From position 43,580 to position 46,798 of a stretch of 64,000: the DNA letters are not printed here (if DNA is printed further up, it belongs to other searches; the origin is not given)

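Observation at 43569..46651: Solo 973-aa nuclease-like/methyltransferase/TRD-like fusion wedged between housekeeping genes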

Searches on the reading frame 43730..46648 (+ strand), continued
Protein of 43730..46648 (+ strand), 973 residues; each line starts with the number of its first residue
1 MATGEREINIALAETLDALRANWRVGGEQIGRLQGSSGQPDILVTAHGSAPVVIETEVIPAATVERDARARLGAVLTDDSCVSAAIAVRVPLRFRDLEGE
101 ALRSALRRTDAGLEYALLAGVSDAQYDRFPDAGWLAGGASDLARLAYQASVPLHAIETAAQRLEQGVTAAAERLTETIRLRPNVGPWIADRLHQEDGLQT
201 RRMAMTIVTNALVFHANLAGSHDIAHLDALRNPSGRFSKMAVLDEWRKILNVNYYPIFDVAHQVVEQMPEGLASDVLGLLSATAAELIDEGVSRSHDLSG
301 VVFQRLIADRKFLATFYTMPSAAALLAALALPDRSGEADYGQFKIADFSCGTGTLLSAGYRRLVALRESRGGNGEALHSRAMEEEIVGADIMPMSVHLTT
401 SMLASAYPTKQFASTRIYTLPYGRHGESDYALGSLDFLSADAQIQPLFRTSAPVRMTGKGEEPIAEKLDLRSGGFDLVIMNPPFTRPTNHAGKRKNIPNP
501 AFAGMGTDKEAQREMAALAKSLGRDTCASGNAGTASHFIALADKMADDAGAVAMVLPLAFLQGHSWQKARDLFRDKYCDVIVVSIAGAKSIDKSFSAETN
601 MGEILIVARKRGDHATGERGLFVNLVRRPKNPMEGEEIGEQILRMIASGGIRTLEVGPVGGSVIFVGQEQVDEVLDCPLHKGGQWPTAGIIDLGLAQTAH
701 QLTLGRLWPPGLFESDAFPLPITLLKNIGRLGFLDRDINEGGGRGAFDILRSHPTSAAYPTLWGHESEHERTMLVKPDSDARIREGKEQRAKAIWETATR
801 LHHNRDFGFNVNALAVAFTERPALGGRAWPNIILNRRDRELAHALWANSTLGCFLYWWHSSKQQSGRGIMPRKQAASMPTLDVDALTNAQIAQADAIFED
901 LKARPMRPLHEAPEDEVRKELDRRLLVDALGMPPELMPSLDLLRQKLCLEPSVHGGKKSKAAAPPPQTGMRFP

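Call 58: search_dna_similar(query=window:43730-46648:+, collection=plasmids, mode=protein, max_rows=25)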
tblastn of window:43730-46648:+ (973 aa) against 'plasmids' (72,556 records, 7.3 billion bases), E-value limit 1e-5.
Records with a match: 8; places in all: 8; records where one place covers at least 80% of the query: 2.
Best place of each record, by identity: <60% 8.
By first word of the organism name: Dinoroseobacter 3; Nitrosospira 1; Sulfuricystis 1; Aminobacter 1; Methanothermobacter 1; Halorussus 1.
By predicted mobility (MOB-suite, as given by PLSDB): non-mobilizable 6; mobilizable 2.
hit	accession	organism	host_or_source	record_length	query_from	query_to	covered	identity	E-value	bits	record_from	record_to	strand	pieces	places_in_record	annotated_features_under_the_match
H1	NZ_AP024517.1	Nitrosospira sp. NRS527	Oryza sativa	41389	1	953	98%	40.7%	0e+0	690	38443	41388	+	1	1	none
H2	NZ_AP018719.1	Sulfuricystis multivorans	-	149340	5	970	99%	27.3%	2e-58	227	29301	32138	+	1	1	hypothetical protein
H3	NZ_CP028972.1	Aminobacter sp. MSH1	Soil,Dichlobenil-treated soil sampled ...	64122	202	953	77%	28.4%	5e-61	235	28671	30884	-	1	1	N-6 DNA methylase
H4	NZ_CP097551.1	Dinoroseobacter shibae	Alexandrium ostenfeldii,pure culture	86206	412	937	33%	39.5%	2e-39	228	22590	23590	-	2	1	hypothetical protein (x2)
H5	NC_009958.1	Dinoroseobacter shibae DFL 12 = DSM 16493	-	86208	412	937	33%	39.5%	2e-39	228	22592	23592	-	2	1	hypothetical protein (x2)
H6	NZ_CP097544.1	Dinoroseobacter shibae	Prorocentrum lima,pure culture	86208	412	937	33%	39.5%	2e-39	228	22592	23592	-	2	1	hypothetical protein (x2)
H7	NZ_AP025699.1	Methanothermobacter tenebrarum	-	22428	199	610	42%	27.6%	3e-18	99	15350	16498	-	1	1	N-6 DNA methylase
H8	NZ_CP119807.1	Halorussus lipolyticus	cell culture,coastal saline-alkali land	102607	201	610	42%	27.3%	9e-19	100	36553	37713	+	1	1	N-6 DNA methylase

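Call 61: get_annotated_region(hit=H1, flank=8000)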
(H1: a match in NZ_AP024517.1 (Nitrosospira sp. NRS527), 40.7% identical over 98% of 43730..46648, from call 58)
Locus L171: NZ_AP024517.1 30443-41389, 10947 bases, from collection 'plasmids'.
description: Nitrosospira sp. NRS527 plasmid pNRS527-2, complete sequence
organism: Nitrosospira sp. NRS527 (NCBI taxid 155925)
taxonomy: Bacteria; Pseudomonadota; Betaproteobacteria; Nitrosomonadales; Nitrosomonadaceae; Nitrosospira; Nitrosospira sp. NRS527
host: -; source: Oryza sativa; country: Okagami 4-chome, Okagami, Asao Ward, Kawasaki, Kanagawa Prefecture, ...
typing (MOB-suite, as given by PLSDB): non-mobilizable
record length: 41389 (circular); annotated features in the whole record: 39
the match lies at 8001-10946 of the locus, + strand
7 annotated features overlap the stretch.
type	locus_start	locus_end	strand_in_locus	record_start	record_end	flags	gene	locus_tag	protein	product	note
CDS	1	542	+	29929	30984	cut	-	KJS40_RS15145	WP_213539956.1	type IV secretion system protein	GO:0030255 - protein secretion by the type IV secretion system [Evidence IEA]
CDS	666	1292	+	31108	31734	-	-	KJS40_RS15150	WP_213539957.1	type IV secretion system protein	-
CDS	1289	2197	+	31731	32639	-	-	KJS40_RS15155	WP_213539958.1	TrbG/VirB9 family P-type conjugative transfer protein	-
CDS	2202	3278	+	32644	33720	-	-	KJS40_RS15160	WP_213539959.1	TrbI/VirB10 family protein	-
CDS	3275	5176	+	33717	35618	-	-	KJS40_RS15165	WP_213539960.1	hypothetical protein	-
CDS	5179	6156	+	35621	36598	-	-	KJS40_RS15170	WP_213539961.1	ATPase, T2SS/T4P/T4SS family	-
CDS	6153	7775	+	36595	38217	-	-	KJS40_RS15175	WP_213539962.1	type IV secretory system conjugative DNA transfer family protein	-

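Call 62: get_annotated_region(hit=H2, flank=8000)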
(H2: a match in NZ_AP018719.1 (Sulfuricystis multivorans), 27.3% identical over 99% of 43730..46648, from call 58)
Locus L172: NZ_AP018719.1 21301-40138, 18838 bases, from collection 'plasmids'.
description: Sulfuricystis multivorans strain J5B plasmid pSTJ1, complete sequence
organism: Sulfuricystis multivorans (NCBI taxid 2211108)
taxonomy: Bacteria; Pseudomonadota; Betaproteobacteria; Nitrosomonadales; Sterolibacteriaceae; Sulfuricystis; Sulfuricystis multivorans
host: -; source: -; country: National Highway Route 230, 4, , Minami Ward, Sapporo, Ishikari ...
typing (MOB-suite, as given by PLSDB): mobilizable; relaxase MOBH
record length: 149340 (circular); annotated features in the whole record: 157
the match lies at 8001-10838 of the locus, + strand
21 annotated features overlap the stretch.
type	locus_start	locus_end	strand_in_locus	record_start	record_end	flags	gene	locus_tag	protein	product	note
CDS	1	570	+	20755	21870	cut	-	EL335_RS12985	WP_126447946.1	DUF1173 family protein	-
CDS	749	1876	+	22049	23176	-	dnaN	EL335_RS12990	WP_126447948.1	DNA polymerase III subunit beta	GO:0006260 - DNA replication [Evidence IEA]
CDS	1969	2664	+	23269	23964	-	-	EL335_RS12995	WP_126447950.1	PRTRC system protein E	-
CDS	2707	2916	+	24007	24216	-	-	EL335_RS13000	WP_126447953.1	PRTRC system protein C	-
CDS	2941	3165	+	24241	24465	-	-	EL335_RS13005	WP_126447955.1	hypothetical protein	-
CDS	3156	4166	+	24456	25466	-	-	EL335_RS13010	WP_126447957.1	hypothetical protein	-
CDS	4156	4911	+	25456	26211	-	-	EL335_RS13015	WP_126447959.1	PRTRC system protein B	-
CDS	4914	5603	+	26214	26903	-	-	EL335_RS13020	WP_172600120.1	PRTRC system protein A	-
CDS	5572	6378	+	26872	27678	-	-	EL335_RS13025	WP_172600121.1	PRTRC system ThiF family protein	-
CDS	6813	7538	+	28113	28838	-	-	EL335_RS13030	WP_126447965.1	N-6 DNA methylase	-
CDS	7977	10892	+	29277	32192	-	-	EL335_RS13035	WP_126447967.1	hypothetical protein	-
CDS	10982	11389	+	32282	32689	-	-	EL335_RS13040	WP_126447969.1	hypothetical protein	-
CDS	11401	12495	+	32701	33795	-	-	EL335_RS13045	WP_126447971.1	hypothetical protein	-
CDS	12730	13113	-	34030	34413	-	-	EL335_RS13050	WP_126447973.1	hypothetical protein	-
CDS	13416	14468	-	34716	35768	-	-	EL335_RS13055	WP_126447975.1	exodeoxyribonuclease VII large subunit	-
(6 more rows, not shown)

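Call 65: search_protein_families(library=padloc, proteins=[L002:13027-13518:+, L002:13525-14826:+, L002:15477-17381:+, L002:17475-18245:+, L006:12895-13644:+, L006:13640-14128:+, L169:9036-9521:+], max_evalue=0.01)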
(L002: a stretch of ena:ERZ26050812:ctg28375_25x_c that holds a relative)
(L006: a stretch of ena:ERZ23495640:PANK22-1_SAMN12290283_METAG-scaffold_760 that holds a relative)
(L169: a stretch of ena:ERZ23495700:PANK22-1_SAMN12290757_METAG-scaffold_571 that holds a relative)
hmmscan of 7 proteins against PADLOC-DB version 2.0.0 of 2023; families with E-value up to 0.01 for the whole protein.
L002:13027-13518:+ (164 aa): 0 families

L002:13525-14826:+ (434 aa): 0 families

L002:15477-17381:+ (635 aa): 28 families (the best 25 are shown)
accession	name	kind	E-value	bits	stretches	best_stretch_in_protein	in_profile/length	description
PDLC03802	RTasHel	-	8.1e-14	49.4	2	361-509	188-325/675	DRT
PDLC00117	GajB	-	2.7e-12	44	1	358-525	211-377/604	UrvD helicase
PDLC00103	GajB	-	4.2e-12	43.8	2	547-592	529-579/612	UrvD helicase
PDLC00129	GajB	-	8.1e-10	35.9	1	324-516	178-366/594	UrvD helicase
PDLC00132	GajB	-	8.7e-09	32.5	1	363-460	212-311/625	UrvD helicase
PDLC00122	GajB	-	2e-08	31.6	1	362-448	159-247/502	UrvD helicase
PDLC00104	GajB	-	2.2e-08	31.3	1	356-517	156-314/574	UrvD helicase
PDLC00107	GajB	-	9.8e-08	29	1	363-508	213-355/587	UrvD helicase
PDLC00127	GajB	-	1.6e-07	28.2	1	537-587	504-564/594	UrvD helicase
PDLC04173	GajB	-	5.1e-07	27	1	479-586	354-459/471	-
PDLC00119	GajB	-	2.5e-06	24.7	1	361-404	214-258/565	UrvD helicase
PDLC00144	GajB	-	2.5e-06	24.4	1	546-590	475-521/559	UrvD helicase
PDLC01087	C3a187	-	5.9e-06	23.4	1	364-588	318-542/559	NERD+UvrD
PDLC00123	GajB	-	9.2e-06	22.5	1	362-517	173-324/540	UrvD helicase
PDLC00114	GajB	-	9.8e-06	22.4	1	362-527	212-380/635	UrvD helicase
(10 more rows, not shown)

L002:17475-18245:+ (257 aa): 0 families

L006:12895-13644:+ (250 aa): 0 families

L006:13640-14128:+ (163 aa): 0 families

L169:9036-9521:+ (162 aa): 0 families

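Call 66: search_protein_families(library=pfam, proteins=[L002:13027-13518:+, L002:13525-14826:+, L002:15477-17381:+, L006:12895-13644:+, L169:9036-9521:+], max_evalue=0.01)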
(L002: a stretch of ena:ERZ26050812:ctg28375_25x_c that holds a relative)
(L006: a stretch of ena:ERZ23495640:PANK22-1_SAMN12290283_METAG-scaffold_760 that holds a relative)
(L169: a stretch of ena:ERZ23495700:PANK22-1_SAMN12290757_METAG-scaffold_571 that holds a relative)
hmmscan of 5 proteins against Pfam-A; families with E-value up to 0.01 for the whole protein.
L002:13027-13518:+ (164 aa): 0 families

L002:13525-14826:+ (434 aa): 1 family
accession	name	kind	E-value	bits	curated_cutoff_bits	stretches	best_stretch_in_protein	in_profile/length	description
PF00149.33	Metallophos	-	5.8e-12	46.9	21.5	1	1-250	1-189/191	Calcineurin-like phosphoesterase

L002:15477-17381:+ (635 aa): 7 families
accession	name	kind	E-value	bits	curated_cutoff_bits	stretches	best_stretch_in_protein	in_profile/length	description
PF00580.27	UvrD-helicase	-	3.3e-11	43.8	23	1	305-404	159-252/271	UvrD/REP helicase N-terminal domain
PF13361.12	UvrD_C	-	2.4e-08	34.2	25.6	1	548-590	296-348/350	UvrD-like helicase C-terminal domain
PF13245.12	AAA_19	-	3.7e-07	30.8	25.1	1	363-403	88-129/134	AAA domain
PF13538.12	UvrD_C_2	-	4.2e-07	30.2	27.4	1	544-587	7-51/52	UvrD-like helicase C-terminal domain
PF01443.25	Viral_helicase1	-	2.7e-06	27.8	21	0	541-584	179-223/228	Viral superfamily 1 RNA helicase core domain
PF09848.15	SLFN-g3_helicase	-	0.00091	19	24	0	68-90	3-25/354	Schlafen group 3, DNA/RNA helicase domain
PF00270.35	DEAD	-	0.0023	18.1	26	0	55-161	2-107/167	DEAD/DEAH box helicase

L006:12895-13644:+ (250 aa): 0 families

L169:9036-9521:+ (162 aa): 0 families

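Call 70: list_cluster_members(proteins=[P0001, P0013, P0019, P0022, P0027, P0029, P0052, P0055, P0075, P0091])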
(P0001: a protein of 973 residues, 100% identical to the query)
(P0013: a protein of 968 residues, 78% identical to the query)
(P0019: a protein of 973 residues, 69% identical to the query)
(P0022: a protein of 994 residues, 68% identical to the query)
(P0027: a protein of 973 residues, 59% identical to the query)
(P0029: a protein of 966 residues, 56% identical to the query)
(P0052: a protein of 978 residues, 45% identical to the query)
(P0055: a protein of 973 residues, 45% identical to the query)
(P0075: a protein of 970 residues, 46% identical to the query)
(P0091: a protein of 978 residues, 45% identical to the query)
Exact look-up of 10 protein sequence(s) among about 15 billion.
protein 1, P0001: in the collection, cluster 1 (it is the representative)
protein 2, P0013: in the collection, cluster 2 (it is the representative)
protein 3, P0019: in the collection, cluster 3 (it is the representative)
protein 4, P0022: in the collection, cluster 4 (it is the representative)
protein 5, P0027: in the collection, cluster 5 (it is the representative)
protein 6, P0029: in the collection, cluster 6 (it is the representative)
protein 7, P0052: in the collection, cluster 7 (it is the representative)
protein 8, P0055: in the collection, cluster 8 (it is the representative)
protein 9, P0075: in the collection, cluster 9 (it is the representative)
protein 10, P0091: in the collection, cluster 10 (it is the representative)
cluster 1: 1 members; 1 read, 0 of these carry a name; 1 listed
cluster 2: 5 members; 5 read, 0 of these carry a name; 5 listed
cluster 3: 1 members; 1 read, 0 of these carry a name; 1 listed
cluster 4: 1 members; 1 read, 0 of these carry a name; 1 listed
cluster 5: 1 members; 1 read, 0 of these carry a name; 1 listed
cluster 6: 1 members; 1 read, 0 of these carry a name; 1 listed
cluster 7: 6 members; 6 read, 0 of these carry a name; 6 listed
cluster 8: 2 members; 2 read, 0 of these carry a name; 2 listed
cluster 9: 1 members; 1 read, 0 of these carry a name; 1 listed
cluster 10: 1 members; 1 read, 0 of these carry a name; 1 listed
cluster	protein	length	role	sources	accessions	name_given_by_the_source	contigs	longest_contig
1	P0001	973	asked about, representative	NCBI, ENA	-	-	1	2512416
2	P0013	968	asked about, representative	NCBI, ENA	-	-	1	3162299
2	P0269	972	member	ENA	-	-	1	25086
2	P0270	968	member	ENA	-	-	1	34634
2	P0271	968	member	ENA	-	-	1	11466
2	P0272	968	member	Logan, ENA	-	-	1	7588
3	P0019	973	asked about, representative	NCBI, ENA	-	-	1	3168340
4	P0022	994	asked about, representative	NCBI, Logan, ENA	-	-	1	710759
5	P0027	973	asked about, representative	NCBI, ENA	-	-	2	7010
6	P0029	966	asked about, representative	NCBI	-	-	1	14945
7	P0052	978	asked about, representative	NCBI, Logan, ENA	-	-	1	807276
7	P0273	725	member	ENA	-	-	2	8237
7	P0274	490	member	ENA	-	-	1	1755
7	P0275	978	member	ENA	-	-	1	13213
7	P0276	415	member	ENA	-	-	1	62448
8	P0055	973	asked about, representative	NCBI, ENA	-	-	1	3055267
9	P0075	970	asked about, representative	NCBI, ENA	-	-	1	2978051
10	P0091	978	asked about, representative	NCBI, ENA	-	-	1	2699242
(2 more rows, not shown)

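Call 71: search_dna_similar(query=window:43730-46648:+, collection=phages, mode=protein, max_rows=10)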
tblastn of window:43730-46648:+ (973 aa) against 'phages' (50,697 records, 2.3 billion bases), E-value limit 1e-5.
Records with a match: 11; places in all: 11; records where one place covers at least 80% of the query: 0.
Best place of each record, by identity: <60% 11.
By first word of the organism name: Halorubrum 10; Hardygib1 1.
By host as written in the record: Halorubrum sp. 7; Halorubrum sodomense 2; Haloferax gibbonsii Ma2.38 1; Halorubrum sp. LN27 1.
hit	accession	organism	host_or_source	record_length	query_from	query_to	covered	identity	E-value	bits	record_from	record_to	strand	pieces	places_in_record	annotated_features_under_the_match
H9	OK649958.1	Hardygib1 virus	Haloferax gibbonsii Ma2.38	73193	194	672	49%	26.2%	9e-25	118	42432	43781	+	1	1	DNA methylase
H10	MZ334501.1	Halorubrum sodomense tailed virus 4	Halorubrum sodomense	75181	194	672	49%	26.2%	9e-25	118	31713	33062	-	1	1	type IIG restriction modification enzyme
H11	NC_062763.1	Halorubrum sodomense tailed virus 4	Halorubrum sodomense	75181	194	672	49%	26.2%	9e-25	118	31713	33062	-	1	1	type IIG restriction modification enzyme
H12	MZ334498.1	Halorubrum virus HRTV-20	Halorubrum sp.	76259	194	672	49%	26.2%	9e-25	118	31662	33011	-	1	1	type IIG restriction modification enzyme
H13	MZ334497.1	Halorubrum virus HRTV-18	Halorubrum sp.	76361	194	672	49%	26.2%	9e-25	118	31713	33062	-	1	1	type IIG restriction modification enzyme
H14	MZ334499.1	Halorubrum virus HRTV-22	Halorubrum sp.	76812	194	672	49%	26.2%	9e-25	118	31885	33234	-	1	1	type IIG restriction modification enzyme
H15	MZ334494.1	Halorubrum virus HRTV-19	Halorubrum sp.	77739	194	672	49%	26.2%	9e-25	118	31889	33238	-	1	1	type IIG restriction modification enzyme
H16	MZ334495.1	Halorubrum virus HRTV-23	Halorubrum sp.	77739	194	672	49%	26.2%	9e-25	118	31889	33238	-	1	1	type IIG restriction modification enzyme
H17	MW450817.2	Halorubrum virus VOLN27B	Halorubrum sp. LN27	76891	194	672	49%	26.2%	9e-25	118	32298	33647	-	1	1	SAM-dependent DNA methyltransferase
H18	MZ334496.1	Halorubrum tailed virus 10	Halorubrum sp.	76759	201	672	49%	26.1%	1e-24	117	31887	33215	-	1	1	type IIG restriction modification enzyme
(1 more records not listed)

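Call 79: find_encoding_contigs(protein=P0021, flank=6000, max_places=2)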
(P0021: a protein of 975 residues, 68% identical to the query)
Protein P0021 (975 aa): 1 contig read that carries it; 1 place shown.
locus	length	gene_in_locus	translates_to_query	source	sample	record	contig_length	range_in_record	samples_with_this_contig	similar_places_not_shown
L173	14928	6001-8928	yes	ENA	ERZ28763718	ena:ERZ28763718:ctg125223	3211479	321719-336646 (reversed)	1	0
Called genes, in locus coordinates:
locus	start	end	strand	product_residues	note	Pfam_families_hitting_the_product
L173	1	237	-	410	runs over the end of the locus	PF07690:MFS_1, PF12832:MFS_1_like, PF03092:BT1 (faint), PF07690:MFS_1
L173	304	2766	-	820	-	-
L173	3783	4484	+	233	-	-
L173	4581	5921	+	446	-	PF00587:tRNA-synt_2b, PF03129:HGTP_anticodon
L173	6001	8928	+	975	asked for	PF07669:Eco57I (weak)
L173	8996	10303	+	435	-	PF00149:Metallophos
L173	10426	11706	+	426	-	PF01408:GFO_IDH_MocA, PF22725:GFO_IDH_MocA_C3, PF02894:GFO_IDH_MocA_C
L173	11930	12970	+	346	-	PF04909:Amidohydro_2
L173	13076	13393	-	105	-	-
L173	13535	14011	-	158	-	-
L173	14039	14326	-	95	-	-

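Call 80: find_encoding_contigs(protein=P0016, flank=6000, max_places=2)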
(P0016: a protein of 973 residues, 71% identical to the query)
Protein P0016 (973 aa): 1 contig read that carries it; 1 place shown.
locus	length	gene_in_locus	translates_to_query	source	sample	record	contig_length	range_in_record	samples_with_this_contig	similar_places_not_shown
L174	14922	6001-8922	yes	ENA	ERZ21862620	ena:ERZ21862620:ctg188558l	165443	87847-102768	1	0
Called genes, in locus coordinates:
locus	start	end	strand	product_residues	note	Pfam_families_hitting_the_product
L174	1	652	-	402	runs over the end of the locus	PF01545:Cation_efflux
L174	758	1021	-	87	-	-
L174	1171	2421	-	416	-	PF07690:MFS_1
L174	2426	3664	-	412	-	PF00083:Sugar_tr (faint), PF07690:MFS_1, PF12832:MFS_1_like (faint), PF07690:MFS_1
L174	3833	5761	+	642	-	PF00587:tRNA-synt_2b, PF03129:HGTP_anticodon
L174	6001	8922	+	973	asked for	PF07669:Eco57I (weak)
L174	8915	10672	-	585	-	PF13289:SIR2_2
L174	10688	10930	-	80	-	-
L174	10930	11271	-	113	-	PF01934:HepT-like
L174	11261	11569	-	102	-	PF01909:NTP_transf_2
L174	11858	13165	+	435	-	PF00149:Metallophos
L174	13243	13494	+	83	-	PF21748:UPF0150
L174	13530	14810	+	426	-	PF01408:GFO_IDH_MocA, PF22725:GFO_IDH_MocA_C3, PF02894:GFO_IDH_MocA_C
